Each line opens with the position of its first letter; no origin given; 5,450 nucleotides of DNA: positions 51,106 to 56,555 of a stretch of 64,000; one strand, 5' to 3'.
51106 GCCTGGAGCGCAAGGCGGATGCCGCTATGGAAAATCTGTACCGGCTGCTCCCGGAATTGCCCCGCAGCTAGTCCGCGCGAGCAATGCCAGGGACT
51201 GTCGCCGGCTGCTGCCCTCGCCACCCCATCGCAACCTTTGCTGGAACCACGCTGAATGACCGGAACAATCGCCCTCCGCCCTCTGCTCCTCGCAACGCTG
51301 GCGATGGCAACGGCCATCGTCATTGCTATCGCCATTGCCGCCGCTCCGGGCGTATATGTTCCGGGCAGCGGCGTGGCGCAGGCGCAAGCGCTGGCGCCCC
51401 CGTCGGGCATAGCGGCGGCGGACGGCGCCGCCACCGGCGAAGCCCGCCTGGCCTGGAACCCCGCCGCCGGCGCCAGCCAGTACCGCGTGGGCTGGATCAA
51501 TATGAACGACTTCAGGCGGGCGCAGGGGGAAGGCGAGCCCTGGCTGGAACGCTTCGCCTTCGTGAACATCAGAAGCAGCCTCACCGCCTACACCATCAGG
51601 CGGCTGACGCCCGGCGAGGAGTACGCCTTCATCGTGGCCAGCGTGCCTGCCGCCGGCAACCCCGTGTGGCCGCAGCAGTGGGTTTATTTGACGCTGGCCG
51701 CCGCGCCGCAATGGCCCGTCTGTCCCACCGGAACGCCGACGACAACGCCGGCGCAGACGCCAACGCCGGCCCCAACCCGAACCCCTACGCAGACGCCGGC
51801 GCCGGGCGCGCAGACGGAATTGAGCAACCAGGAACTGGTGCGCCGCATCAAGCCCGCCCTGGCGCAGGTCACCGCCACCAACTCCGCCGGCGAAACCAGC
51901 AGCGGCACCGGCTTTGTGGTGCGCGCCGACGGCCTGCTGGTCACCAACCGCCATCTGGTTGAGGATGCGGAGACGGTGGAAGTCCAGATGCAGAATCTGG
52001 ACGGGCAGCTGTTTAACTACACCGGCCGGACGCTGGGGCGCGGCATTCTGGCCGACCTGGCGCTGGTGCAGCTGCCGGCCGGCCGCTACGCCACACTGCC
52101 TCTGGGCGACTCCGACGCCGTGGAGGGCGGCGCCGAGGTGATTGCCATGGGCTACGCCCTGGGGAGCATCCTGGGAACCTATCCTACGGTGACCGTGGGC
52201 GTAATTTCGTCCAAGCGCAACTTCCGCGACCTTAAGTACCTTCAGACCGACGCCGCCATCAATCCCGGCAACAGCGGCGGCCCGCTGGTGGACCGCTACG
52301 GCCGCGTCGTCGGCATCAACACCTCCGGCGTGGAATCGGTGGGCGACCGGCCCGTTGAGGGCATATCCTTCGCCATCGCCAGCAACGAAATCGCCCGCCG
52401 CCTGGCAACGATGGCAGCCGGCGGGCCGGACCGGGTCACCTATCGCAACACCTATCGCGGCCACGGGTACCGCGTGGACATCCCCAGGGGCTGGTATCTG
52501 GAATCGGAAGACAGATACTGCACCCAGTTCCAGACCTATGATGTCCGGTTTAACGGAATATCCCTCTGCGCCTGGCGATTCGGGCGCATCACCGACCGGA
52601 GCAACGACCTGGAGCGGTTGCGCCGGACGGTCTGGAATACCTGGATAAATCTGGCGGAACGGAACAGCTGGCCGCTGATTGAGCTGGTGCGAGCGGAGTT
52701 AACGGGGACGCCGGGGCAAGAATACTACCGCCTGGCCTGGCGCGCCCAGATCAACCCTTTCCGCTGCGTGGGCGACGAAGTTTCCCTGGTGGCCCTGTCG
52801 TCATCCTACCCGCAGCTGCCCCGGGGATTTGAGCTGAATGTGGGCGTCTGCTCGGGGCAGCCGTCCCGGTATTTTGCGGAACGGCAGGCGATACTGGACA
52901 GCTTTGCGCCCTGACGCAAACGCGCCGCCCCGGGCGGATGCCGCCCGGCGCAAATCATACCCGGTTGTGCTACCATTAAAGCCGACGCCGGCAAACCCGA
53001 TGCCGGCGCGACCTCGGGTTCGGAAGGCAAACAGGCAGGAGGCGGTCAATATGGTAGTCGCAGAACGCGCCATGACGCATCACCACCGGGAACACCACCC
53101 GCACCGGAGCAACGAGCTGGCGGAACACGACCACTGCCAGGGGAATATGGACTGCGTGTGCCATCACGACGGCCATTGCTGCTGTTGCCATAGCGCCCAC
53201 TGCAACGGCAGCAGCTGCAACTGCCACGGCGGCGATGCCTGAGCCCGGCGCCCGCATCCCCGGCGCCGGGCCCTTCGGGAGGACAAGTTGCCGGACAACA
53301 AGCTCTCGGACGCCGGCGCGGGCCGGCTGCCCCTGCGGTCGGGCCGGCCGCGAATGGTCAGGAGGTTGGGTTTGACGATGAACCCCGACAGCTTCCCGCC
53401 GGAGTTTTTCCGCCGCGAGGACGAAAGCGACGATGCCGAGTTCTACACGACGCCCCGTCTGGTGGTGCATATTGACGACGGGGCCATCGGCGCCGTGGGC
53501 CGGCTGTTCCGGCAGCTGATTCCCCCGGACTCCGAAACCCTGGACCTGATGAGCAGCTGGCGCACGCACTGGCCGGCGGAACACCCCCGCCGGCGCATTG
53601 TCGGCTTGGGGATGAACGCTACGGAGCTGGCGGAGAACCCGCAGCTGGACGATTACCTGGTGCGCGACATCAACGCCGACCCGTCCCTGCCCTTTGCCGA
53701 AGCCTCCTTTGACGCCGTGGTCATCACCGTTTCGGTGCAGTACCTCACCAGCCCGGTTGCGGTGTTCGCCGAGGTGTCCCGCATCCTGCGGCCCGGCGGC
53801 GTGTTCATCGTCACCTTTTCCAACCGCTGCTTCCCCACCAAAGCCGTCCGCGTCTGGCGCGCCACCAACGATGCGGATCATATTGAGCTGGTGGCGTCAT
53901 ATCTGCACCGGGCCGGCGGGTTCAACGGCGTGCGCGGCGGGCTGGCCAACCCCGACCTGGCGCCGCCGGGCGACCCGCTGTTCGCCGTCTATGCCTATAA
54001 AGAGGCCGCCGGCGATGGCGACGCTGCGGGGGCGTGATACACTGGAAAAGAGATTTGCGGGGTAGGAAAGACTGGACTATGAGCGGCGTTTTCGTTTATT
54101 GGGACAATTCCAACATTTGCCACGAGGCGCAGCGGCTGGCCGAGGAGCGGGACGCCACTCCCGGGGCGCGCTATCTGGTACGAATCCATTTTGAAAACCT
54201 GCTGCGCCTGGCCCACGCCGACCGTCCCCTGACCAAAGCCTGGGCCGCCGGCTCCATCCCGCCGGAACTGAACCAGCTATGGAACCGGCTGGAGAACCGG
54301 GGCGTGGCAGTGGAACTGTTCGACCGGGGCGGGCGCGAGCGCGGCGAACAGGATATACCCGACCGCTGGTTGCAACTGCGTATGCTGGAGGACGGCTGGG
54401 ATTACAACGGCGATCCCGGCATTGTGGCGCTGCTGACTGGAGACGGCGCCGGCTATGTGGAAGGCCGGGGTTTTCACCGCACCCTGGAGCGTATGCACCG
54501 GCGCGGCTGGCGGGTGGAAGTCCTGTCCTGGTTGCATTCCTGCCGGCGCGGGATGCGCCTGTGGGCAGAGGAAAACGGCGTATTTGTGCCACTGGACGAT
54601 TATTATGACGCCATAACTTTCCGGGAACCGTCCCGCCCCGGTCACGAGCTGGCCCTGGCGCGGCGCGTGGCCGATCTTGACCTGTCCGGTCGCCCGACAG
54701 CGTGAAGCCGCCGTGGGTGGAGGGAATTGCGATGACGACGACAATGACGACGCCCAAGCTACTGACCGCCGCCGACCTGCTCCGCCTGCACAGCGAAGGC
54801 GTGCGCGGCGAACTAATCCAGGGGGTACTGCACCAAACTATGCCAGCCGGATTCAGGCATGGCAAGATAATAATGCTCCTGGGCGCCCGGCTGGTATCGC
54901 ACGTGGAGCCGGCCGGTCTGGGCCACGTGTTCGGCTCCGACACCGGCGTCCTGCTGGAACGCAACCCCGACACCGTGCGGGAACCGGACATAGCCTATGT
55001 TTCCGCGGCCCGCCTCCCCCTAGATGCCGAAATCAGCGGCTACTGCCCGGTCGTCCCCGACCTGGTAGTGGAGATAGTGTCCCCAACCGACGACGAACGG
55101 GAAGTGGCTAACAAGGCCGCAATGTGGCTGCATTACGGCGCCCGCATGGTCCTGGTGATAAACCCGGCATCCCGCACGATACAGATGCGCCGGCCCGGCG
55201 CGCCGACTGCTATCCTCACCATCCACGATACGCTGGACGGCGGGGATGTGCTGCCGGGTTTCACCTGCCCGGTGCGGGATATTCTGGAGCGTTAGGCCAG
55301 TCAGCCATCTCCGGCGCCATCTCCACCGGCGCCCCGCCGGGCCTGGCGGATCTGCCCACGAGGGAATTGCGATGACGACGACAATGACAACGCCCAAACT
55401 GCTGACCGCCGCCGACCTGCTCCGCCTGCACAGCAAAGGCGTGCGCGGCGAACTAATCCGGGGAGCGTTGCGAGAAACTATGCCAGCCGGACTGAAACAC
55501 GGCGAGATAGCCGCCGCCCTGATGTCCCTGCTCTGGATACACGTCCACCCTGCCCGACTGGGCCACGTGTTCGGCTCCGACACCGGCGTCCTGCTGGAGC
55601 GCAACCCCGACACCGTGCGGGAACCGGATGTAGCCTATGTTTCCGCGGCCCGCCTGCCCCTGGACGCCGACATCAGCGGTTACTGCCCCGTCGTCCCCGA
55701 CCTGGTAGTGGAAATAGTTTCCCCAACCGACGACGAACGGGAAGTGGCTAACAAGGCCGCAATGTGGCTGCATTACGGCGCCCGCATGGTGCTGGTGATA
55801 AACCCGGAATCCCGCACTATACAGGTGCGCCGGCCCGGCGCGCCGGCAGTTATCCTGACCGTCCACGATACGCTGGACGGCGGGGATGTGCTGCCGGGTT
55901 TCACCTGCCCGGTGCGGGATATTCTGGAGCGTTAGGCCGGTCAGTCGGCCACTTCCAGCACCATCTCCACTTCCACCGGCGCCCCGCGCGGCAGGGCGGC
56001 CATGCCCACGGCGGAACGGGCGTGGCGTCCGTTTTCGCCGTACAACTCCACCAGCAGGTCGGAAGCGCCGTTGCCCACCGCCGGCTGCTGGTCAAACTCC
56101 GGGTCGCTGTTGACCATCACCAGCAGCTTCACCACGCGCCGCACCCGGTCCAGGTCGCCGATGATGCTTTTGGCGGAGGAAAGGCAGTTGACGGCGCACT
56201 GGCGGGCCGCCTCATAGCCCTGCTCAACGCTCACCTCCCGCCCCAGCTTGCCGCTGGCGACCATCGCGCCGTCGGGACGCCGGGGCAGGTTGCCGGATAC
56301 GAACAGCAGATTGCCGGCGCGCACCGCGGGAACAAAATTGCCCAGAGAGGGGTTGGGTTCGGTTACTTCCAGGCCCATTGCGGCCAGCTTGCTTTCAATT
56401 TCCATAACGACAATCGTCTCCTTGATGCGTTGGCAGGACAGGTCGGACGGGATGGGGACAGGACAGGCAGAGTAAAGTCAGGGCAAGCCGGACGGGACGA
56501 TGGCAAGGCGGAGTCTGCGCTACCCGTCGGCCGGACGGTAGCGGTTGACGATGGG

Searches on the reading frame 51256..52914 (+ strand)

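Call 17: search_protein_families(library=pfam, proteins=[window:51256-52914:+], max_evalue=0.001)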
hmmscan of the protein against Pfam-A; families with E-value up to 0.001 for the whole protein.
window:51256-52914:+ (552 aa): 3 families
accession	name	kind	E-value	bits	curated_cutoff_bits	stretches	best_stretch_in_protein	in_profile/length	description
PF13365.12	Trypsin_2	-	5.7e-30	105.4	27.6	1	217-354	1-144/144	Trypsin-like peptidase domain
PF00089.32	Trypsin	-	3.4e-14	53.6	20.6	1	206-364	17-203/220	Trypsin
PF00041.27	fn3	-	3.3e-06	27.7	25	1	48-135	2-74/84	Fibronectin type III domain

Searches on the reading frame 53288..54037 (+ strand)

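Call 17: search_protein_families(library=pfam, proteins=[window:53288-54037:+], max_evalue=0.001)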
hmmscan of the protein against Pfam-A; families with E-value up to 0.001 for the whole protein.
window:53288-54037:+ (249 aa): 4 families
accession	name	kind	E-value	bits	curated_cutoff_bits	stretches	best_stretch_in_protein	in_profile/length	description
PF08241.18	Methyltransf_11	-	4.6e-11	43.6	21.2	1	111-175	34-95/95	Methyltransferase domain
PF13649.12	Methyltransf_25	-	2.6e-06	28.4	27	1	123-171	50-97/97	Methyltransferase domain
PF13847.12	Methyltransf_31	-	1.8e-05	24.9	27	1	115-179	48-113/145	Methyltransferase domain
PF08242.18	Methyltransf_12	-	6.3e-05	24.1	30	1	112-173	38-98/98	Methyltransferase domain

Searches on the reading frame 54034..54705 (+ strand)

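Call 18: search_protein_families(library=pfam, proteins=[window:54034-54705:+], max_evalue=0.001)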
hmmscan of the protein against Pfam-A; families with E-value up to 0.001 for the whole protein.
window:54034-54705:+ (223 aa): 1 family
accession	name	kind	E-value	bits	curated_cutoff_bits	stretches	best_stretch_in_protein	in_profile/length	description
PF01936.24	NYN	-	7.4e-06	27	24.2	1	19-165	2-124/145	NYN domain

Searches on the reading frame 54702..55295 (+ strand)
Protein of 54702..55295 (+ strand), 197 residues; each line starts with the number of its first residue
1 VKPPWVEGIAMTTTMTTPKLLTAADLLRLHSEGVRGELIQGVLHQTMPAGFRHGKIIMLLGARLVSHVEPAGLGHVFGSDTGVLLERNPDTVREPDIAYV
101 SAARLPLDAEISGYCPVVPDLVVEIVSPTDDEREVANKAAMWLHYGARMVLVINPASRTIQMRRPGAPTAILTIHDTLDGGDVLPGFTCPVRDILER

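Call 17: search_protein_families(library=pfam, proteins=[window:54702-55295:+], max_evalue=0.001)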
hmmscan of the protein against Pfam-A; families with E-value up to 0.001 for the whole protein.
window:54702-55295:+ (197 aa): 1 family
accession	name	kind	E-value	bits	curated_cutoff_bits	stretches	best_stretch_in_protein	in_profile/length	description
PF05685.18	Uma2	-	1.8e-29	102.9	27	1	24-191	2-171/172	Putative restriction endonuclease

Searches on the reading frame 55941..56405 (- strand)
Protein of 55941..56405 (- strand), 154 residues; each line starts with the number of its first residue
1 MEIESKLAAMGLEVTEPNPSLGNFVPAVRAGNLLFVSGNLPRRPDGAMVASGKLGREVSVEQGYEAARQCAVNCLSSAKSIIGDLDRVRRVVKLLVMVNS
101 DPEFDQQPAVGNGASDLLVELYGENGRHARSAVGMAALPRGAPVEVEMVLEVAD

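Call 18: search_protein_families(library=pfam, proteins=[window:55941-56405:-], max_evalue=0.001)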
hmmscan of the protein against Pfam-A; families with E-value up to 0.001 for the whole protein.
window:55941-56405:- (154 aa): 2 families
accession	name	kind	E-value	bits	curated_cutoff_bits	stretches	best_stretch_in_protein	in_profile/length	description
PF14588.11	YjgF_endoribonc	-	7.2e-22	78.2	35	1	4-137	1-133/148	YjgF/chorismate_mutase-like, putative endoribonuclease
PF01042.26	Ribonuc_L-PSP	-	3.2e-16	59.9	27.3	1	20-149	7-118/121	Endoribonuclease L-PSP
